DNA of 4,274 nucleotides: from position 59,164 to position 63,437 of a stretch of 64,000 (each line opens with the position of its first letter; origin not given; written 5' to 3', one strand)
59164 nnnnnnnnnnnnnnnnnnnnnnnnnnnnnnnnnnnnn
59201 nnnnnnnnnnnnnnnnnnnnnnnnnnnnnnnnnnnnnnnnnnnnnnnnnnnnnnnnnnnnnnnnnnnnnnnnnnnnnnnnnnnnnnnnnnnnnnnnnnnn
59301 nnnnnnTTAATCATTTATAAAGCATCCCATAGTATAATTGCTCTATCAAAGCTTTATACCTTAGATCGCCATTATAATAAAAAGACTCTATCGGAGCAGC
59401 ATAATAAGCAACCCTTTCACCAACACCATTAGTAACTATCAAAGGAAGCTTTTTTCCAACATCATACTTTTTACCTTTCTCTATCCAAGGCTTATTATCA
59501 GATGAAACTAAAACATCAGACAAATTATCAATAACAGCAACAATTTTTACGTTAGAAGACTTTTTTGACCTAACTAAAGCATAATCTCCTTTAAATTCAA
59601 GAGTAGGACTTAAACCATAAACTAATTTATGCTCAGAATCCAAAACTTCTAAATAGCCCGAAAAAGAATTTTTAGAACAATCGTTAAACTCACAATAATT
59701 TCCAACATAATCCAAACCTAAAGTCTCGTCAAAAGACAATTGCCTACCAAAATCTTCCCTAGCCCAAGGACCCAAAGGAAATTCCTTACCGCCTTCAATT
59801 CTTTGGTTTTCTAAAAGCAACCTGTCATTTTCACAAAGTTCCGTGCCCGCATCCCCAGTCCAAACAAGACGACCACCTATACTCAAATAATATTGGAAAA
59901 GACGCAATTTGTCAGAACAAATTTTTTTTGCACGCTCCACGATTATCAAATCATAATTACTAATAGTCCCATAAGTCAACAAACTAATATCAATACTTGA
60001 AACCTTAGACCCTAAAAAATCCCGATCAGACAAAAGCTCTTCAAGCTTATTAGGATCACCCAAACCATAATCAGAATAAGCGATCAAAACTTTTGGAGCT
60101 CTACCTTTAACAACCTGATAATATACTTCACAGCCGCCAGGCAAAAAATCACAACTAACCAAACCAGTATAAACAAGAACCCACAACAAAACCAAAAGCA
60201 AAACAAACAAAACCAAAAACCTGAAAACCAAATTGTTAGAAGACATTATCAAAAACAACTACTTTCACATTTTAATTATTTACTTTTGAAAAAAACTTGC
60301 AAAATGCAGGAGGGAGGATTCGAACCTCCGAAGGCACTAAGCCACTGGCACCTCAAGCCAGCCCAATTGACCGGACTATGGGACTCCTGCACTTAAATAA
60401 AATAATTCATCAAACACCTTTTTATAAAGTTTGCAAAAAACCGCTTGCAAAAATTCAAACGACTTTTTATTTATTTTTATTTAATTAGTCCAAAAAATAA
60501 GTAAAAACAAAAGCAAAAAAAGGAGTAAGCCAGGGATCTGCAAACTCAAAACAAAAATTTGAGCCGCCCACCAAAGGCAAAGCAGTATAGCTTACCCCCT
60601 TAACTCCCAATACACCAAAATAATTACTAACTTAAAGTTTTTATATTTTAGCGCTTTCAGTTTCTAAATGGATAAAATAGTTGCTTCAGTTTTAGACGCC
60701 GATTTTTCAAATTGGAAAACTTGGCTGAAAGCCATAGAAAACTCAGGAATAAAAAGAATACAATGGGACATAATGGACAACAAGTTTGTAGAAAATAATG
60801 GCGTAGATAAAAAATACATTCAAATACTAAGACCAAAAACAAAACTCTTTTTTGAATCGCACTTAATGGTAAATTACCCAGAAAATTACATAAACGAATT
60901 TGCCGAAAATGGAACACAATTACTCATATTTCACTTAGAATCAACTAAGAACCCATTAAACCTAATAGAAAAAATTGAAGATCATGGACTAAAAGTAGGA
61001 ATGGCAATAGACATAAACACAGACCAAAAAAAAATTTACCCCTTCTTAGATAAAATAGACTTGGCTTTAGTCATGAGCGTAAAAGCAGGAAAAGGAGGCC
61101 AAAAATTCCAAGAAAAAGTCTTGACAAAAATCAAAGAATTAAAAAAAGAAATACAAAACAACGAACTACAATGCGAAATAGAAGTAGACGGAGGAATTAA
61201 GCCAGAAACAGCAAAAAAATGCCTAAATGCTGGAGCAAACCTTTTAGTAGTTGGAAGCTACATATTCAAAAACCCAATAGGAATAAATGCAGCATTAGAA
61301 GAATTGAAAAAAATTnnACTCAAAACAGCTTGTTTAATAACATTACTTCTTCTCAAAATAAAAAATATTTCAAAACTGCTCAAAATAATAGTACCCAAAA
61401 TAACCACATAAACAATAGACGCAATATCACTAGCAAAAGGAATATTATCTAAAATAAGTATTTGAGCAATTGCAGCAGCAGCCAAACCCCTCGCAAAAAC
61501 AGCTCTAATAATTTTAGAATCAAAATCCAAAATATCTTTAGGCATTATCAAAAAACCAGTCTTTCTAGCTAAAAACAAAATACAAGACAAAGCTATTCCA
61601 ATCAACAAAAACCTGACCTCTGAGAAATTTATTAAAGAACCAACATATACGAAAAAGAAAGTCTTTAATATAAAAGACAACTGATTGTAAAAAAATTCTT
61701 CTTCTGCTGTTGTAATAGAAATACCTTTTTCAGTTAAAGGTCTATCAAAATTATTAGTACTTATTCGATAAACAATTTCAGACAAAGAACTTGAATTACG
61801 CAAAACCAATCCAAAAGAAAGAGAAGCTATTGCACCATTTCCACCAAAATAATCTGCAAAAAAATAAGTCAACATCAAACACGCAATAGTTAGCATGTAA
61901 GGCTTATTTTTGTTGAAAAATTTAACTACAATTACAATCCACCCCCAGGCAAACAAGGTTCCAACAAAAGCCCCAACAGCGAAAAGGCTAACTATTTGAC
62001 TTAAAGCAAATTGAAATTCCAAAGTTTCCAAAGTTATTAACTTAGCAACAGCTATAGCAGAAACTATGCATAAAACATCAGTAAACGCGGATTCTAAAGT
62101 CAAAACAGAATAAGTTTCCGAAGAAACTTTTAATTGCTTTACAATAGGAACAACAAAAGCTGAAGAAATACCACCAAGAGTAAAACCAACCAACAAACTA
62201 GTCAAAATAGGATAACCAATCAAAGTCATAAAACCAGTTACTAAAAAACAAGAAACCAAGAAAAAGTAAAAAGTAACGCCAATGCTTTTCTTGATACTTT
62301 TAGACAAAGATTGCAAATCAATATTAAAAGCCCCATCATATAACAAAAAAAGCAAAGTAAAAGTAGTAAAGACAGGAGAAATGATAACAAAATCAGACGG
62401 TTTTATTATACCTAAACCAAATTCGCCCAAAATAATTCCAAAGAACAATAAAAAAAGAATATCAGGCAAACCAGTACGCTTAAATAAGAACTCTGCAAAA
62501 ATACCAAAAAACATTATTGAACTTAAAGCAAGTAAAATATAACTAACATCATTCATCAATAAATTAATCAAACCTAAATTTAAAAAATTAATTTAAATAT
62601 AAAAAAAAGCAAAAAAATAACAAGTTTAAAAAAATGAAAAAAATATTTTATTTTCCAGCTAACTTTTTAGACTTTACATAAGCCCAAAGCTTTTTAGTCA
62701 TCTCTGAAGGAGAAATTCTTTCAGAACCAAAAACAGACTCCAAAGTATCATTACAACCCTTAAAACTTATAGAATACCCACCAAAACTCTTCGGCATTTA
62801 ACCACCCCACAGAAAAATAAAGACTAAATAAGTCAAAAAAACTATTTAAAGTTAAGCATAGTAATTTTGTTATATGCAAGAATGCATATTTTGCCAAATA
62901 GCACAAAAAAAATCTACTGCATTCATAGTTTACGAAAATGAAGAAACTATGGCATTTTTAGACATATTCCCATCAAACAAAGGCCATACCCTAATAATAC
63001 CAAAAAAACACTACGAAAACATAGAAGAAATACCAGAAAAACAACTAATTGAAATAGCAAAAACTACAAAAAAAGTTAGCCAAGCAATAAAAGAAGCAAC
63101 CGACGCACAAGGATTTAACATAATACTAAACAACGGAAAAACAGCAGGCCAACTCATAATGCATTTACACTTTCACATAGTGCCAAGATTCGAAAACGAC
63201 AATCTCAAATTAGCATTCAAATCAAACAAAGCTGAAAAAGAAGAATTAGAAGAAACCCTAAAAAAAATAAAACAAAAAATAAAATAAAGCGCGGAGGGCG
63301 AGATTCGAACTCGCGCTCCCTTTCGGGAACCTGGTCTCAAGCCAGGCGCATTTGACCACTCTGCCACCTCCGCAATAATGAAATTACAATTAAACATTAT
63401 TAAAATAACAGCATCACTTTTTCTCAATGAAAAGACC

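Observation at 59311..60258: Diverged paralogue pair of an uncharacterised membrane-anchored family, 53 kb apart.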

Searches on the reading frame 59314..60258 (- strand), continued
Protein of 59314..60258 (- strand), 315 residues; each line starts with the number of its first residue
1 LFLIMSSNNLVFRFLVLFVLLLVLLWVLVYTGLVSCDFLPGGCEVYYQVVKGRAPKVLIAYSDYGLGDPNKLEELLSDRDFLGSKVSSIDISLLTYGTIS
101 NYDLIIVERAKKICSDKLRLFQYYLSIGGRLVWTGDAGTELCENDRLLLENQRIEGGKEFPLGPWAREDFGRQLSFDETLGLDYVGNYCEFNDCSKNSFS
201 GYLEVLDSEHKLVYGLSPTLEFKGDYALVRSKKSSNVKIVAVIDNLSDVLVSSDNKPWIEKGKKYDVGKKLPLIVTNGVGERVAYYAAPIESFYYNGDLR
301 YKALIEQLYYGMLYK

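Call 34: search_protein_representatives(alignment_id=A1)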
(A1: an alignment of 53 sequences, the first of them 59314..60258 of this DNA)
Query: 53 sequences, 314 profile positions. Proteins with E-value up to 0.001 (for the whole library): 169; up to 1e-10: 154; up to 1e-30: 98. The best 150 are listed.
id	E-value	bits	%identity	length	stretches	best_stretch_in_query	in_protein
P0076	2.1e-127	440.9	-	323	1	2-313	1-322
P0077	1.3e-117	408.8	-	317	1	4-313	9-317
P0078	1.4e-114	398.8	-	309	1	8-313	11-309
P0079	1.1e-113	395.9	-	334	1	5-314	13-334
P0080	1.5e-112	392.1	-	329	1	5-312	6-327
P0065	2.1e-110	385.0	-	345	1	3-312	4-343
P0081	5.9e-106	370.4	-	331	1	4-313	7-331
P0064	8.5e-106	369.9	-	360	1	2-313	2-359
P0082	4.2e-104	364.3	-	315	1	4-312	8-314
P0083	2.8e-103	361.6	-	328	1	3-313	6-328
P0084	4.1e-101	354.5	-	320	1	5-313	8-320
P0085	2.1e-99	348.9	-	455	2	3-255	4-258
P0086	1.1e-98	346.5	-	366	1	3-312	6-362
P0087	2.4e-97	342.1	-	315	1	7-312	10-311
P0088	3.4e-97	341.6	-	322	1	3-312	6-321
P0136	7.9e-42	159.7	-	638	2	5-145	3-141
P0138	2.8e-39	151.4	-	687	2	4-146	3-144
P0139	3.2e-38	147.9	-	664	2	3-147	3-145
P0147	1.1e-36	142.8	-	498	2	3-145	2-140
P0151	2.3e-34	135.2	-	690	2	4-151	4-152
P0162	1.5e-32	129.2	-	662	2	2-149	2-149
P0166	1.1e-31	126.4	-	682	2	5-157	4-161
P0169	3.5e-31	124.8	-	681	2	6-151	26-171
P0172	2.5e-30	121.9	-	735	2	5-151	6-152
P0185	4.2e-28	114.7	-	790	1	6-145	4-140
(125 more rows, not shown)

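Call 41: search_protein_families(library=pfam, alignment_id=A1, max_evalue=1)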
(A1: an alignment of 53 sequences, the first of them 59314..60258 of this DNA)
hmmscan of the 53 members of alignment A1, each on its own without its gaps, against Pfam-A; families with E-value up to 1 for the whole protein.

A. member 1, window:59314-60258:- (315 aa): 0 families

B. families by the number of members that match (of 53 scanned): 22 families
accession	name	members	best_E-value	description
PF09822.16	ABC_transp_aux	30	0.00047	ABC-type uncharacterized transport system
PF08532.16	Glyco_hydro_42M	10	0.0028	Beta-galactosidase trimerisation domain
PF22369.2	GLMA_2nd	6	0.0014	GLMA-like, second domain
PF09960.14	DUF2194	4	0.0021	Uncharacterised protein conserved in bacteria (DUF2194)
PF13604.12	AAA_30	3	0.0051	AAA domain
PF14258.12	DUF4350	3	0.028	Domain of unknown function (DUF4350)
PF06283.17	ThuA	2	0.00057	Trehalose utilisation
PF02562.22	PhoH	2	0.012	PhoH-like protein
PF22039.1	HUTI_composite_bact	2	0.071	Imidazolonepropionase-like composite domain, bacteria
PF25667.1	ASFV_P17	1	0.032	African swine fever virus minor capsid protein p17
PF17523.7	MPS-4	1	0.11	MinK-related peptide, potassium channel accessory sub-unit protein 4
PF14914.11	LRRC37AB_C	1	0.12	LRRC37A/B like protein 1 C-terminal domain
PF08423.17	Rad51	1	0.13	Rad51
PF03205.20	MobB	1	0.14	Molybdopterin guanine dinucleotide synthesis protein B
PF09605.15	Trep_Strep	1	0.14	Hypothetical bacterial integral membrane protein (Trep_Strep)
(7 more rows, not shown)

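Call 48: search_protein_families(library=pfam, proteins=[L001:9407-9970:+, L012:9242-9889:+, L003:11156-11983:+, L005:11740-12582:+, L005:10944-11585:+, L003:19196-19699:+, L083:9983-10999:+, L090:9935-11287:+], max_evalue=0.1)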
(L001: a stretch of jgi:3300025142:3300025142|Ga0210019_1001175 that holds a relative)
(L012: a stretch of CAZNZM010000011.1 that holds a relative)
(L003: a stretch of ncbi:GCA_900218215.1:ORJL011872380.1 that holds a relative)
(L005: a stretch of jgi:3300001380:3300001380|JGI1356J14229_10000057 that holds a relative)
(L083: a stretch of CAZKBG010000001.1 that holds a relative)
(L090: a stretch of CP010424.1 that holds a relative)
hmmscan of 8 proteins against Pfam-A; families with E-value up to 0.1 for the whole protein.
L001:9407-9970:+ (188 aa): 0 families

L012:9242-9889:+ (216 aa): 0 families

L003:11156-11983:+ (276 aa): 2 families
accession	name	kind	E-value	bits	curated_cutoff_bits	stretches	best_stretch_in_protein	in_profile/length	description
PF06283.17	ThuA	-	9e-05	23.3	33.4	1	87-269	32-194/209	Trehalose utilisation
PF08532.16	Glyco_hydro_42M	-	0.019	14.9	25.8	1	97-149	49-97/207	Beta-galactosidase trimerisation domain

L005:11740-12582:+ (281 aa): 0 families

L005:10944-11585:+ (214 aa): 0 families

L003:19196-19699:+ (168 aa): 3 families
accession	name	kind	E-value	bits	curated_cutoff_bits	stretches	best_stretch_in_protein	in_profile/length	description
PF25588.1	DUF7934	-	0.011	15.4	30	1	58-133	22-94/333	Family of unknown function (DUF7934)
PF12495.13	Vip3A_N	-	0.036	14.4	25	1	11-81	37-104/177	Vegetative insecticide protein 3A N terminal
PF08961.15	NRBF2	-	0.051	13.5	36.8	1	42-145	21-122/200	Nuclear receptor-binding factor 2, autophagy regulator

L083:9983-10999:+ (339 aa): 0 families

L090:9935-11287:+ (451 aa): 0 families

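Call 55: search_protein_families(library=pfam, proteins=[P0136, P0138, P0139, P0151, P0162, P0166, P0169, P0172, P0185, P0147], max_evalue=0.01)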
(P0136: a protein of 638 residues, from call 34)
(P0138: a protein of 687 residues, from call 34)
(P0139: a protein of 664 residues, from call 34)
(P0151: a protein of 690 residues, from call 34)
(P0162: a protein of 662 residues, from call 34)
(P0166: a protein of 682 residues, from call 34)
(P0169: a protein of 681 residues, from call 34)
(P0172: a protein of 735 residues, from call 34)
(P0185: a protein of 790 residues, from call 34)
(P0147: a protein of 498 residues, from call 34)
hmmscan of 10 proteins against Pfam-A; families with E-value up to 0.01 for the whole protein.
P0136 (638 aa): 0 families

P0138 (687 aa): 0 families

P0139 (664 aa): 0 families

P0151 (690 aa): 0 families

P0162 (662 aa): 0 families

P0166 (682 aa): 0 families

P0169 (681 aa): 0 families

P0172 (735 aa): 0 families

P0185 (790 aa): 1 family
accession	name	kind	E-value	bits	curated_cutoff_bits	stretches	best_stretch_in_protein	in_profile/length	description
PF09822.16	ABC_transp_aux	-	0.0052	16.5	34.7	1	51-133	3-84/288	ABC-type uncharacterized transport system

P0147 (498 aa): 2 families
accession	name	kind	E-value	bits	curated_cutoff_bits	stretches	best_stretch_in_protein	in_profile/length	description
PF09822.16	ABC_transp_aux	-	0.00014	21.6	34.7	1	90-133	39-84/288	ABC-type uncharacterized transport system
PF08532.16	Glyco_hydro_42M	-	0.00075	19.5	25.8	1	79-127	41-89/207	Beta-galactosidase trimerisation domain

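Call 58: find_homologous_proteins(query=A2, max_evalue=0.001)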
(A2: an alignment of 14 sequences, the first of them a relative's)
Query A2 (14 sequences) (276 aa, profile of the alignment): 376 proteins with E <= 0.001 among 5334 candidates; the best 120 are listed.
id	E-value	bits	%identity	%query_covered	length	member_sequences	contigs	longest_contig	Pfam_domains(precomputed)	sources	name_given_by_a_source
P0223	2.1e-124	432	100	100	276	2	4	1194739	-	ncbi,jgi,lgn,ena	-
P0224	1.9e-123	429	86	100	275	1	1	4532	-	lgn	-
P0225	1.1e-122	427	55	100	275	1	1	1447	-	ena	-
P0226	2.6e-122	425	91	100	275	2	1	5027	-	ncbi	-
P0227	4.4e-122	425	53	100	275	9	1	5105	-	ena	-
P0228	5.1e-122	424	89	100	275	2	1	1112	-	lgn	-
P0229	5.4e-122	424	67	100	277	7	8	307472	-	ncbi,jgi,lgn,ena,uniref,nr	ncbi:MAG: hypothetical protein J4215_03265 [Candidatus Diapherotrites archaeon]|uniref:Uncharacteriz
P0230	1.3e-121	423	83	100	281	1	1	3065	-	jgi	jgi:hypothetical protein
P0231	6.2e-121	421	68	100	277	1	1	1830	-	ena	-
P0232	7.0e-121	421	70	94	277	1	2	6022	-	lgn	-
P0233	4.8e-120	418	54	95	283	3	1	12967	PF06283.18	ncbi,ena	ncbi:MAG: hypothetical protein ABIE23_00635 [archaeon]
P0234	1.2e-119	417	67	100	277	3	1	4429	-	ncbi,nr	ncbi:hypothetical protein KKE06_01360 [Candidatus Micrarchaeota archaeon]|nr:hypothetical protein [C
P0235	7.9e-119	414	64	100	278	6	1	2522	-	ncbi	-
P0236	1.1e-118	413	65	100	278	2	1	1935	-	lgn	-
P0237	1.2e-118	413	52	100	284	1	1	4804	-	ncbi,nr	ncbi:MAG: hypothetical protein JW772_04595 [Candidatus Diapherotrites archaeon]|nr:hypothetical prot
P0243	1.3e-115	403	48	100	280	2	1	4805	PF06283.18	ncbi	ncbi:MAG: hypothetical protein ABH986_05830 [archaeon]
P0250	4.4e-114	398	49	100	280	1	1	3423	PF06283.18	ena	-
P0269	1.3e-111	390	49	100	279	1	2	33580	PF06283.18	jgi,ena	-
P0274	3.7e-111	389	50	100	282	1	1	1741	PF06283.18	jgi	-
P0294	8.0e-110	384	50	100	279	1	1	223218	PF06283.18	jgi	jgi:hypothetical protein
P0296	1.1e-109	384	48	100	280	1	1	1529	PF06283.18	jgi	jgi:hypothetical protein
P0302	1.5e-109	383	57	100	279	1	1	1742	PF06283.18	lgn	-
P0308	3.9e-109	382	49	100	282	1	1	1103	PF06283.18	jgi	-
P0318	3.0e-108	379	50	100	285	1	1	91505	PF06283.18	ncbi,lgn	-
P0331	1.4e-107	377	47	100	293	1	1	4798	PF06283.18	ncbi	-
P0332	1.4e-107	377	47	100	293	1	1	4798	PF06283.18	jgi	jgi:hypothetical protein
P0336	3.5e-107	376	47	100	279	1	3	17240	PF06283.18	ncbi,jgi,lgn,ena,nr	ncbi:hypothetical protein KKG83_03745 [Candidatus Micrarchaeota archaeon]|nr:hypothetical protein [C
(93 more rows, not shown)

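Call 59: search_protein_families(library=ncbifam, proteins=[L012:9242-9889:+, L001:9407-9970:+, L003:11156-11983:+], max_evalue=0.01)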
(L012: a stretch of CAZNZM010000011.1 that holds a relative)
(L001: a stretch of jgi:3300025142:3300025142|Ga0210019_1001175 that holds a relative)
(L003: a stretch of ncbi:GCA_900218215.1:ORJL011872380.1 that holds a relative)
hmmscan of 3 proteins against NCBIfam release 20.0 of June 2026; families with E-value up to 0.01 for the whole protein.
L012:9242-9889:+ (216 aa): 2 families
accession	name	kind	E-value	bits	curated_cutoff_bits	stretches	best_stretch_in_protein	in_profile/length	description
NF010182.0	PRK13661.1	equivalog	0.0015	18.4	99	0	91-184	30-122/183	ECF-type riboflavin transporter substrate-binding protein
TIGR04518.1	ECF_S_folT_fam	subfamily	0.0064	16.3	60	0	106-183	40-116/163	folate family ECF transporter S component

L001:9407-9970:+ (188 aa): 2 families
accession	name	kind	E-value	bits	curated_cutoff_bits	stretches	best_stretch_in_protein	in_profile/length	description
NF010182.0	PRK13661.1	equivalog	0.00087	19.1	99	1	63-156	30-122/183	ECF-type riboflavin transporter substrate-binding protein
NF045694.1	seleno_TsoB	exception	0.0045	15.1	805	1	30-129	160-253/572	rhodanese/DsbD fusion-like selenoprotein TsoB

L003:11156-11983:+ (276 aa): 0 families

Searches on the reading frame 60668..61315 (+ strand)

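Call 20: search_protein_families(library=pfam, proteins=[window:60668-61315:+], max_evalue=0.01)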
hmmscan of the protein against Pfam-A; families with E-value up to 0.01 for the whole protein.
window:60668-61315:+ (216 aa): 3 families
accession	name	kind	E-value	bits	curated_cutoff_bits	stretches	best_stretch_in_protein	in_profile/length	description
PF00834.25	Ribul_P_3_epim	-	3.2e-58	196.9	21.1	1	3-200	1-198/198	Ribulose-phosphate 3 epimerase family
PF00977.27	His_biosynth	-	5.8e-06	26.4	23.6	1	165-214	70-120/228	Histidine biosynthesis protein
PF04131.20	NanE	-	0.0042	16.7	27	1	75-200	57-177/192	Putative N-acetylmannosamine-6-phosphate epimerase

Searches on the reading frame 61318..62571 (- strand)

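Call 20: search_protein_families(library=pfam, proteins=[window:61318-62571:-], max_evalue=0.01)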
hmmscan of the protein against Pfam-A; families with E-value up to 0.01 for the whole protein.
window:61318-62571:- (418 aa): 1 family
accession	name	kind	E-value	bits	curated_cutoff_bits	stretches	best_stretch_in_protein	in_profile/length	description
PF00999.27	Na_H_Exchanger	-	3.9e-35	121.8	26.2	1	20-407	4-374/375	Sodium/hydrogen exchanger, transmembrane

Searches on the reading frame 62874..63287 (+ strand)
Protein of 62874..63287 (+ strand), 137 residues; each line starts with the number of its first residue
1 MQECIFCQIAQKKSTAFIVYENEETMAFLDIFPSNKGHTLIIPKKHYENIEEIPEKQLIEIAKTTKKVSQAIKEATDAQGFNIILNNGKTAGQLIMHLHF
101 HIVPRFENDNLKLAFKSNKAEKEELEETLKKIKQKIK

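Call 20: search_protein_families(library=pfam, proteins=[window:62874-63284:+], max_evalue=0.01)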
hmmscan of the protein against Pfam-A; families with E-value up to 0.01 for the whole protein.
window:62874-63284:+ (137 aa): 3 families
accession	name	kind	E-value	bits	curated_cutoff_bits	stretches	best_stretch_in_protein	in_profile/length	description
PF01230.28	HIT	-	2.6e-28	99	21.5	1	12-107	2-97/98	HIT domain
PF11969.13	DcpS_C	-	8.7e-17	62.1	24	1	3-104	1-101/114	Scavenger mRNA decapping enzyme C-term binding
PF04677.20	CwfJ_C_1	-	3.4e-05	24.1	21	1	2-104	12-108/122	Protein similar to CwfJ C-terminus 1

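Call 61: find_encoding_contigs(protein=window:62874-63287:+, flank=10000, max_places=2)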
Protein window:62874-63287:+ (137 aa): 4 contigs read that carry it; 2 places shown.
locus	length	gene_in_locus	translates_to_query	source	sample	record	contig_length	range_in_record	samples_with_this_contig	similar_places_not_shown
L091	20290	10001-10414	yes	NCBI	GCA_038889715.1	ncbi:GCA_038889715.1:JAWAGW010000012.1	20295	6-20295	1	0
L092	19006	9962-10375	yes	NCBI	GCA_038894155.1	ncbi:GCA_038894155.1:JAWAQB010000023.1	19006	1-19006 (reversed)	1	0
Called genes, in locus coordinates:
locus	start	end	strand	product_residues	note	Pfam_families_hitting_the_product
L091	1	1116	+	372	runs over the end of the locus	PF17957:Big_7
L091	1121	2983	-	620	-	PF12698:ABC2_membrane_3, PF24161:CCDC39 (weak), PF01061:ABC2_membrane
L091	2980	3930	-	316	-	PF13175:AAA_15 (faint), PF00005:ABC_tran, PF13304:AAA_21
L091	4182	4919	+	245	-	PF01145:Band_7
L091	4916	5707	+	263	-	PF01145:Band_7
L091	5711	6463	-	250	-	PF00535:Glycos_transf_2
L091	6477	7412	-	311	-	-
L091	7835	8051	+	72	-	PF00834:Ribul_P_3_epim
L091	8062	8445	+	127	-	PF00834:Ribul_P_3_epim, PF00977:His_biosynth (weak)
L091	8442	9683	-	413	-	PF00999:Na_H_Exchanger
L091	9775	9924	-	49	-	PF02201:SWIB (weak)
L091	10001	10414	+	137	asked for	PF11969:DcpS_C, PF01230:HIT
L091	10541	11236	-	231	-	-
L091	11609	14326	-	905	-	PF00092:VWA, PF13519:VWA_2 (weak)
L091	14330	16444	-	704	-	PF06280:fn3_5 (faint), PF10633:NPCBM_assoc (faint), PF11614:FixG_C (faint)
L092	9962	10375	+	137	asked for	PF11969:DcpS_C, PF01230:HIT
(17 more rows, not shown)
